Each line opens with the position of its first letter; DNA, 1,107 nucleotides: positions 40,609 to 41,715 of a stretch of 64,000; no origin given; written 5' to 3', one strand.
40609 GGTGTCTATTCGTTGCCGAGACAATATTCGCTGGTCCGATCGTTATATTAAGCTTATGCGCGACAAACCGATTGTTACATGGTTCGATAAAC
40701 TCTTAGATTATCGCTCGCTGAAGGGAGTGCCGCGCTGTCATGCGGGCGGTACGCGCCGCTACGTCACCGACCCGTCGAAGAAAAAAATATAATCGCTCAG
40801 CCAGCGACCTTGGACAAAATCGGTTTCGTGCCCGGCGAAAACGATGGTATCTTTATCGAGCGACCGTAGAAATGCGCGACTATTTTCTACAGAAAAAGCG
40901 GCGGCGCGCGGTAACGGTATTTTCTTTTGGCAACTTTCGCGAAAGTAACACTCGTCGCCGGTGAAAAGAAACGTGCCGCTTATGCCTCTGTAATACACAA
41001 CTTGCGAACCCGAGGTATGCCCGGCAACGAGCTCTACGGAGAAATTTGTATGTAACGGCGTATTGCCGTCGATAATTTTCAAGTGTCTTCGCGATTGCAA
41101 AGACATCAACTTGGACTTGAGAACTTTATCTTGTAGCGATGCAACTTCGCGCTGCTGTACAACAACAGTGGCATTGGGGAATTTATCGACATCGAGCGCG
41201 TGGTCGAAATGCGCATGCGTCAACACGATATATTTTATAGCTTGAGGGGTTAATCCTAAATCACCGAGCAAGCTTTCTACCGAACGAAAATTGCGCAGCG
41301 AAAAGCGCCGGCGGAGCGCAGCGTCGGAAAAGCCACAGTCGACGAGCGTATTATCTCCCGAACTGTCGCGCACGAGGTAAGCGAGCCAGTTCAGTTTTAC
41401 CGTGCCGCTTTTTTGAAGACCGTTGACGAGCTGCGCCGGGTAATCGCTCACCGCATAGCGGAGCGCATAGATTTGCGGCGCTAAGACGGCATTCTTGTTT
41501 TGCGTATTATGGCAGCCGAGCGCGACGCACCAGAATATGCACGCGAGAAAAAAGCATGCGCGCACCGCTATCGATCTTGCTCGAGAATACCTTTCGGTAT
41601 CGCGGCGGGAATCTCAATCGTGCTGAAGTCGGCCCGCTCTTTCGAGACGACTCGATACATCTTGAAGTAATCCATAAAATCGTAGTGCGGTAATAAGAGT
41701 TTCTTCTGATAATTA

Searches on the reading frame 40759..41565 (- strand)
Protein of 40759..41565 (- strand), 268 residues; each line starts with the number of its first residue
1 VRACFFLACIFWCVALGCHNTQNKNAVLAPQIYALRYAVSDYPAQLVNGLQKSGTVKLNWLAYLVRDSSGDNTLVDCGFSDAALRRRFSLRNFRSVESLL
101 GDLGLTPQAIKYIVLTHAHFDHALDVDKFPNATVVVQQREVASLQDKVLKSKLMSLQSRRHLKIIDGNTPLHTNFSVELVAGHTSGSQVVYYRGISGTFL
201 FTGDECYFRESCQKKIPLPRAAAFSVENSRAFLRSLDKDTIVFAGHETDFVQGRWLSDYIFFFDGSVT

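Call 49: search_protein_families(library=pfam, proteins=[window:40759-41565:-], max_evalue=0.01)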
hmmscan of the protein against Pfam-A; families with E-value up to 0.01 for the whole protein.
window:40759-41565:- (268 aa): 2 families
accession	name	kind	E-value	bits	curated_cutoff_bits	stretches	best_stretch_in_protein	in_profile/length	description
PF00753.33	Lactamase_B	-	3.5e-20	73.2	22.7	1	62-246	8-196/196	Metallo-beta-lactamase superfamily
PF12706.13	Lactamase_B_2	-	2.8e-06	27.5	27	1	72-187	2-116/200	Beta-lactamase superfamily domain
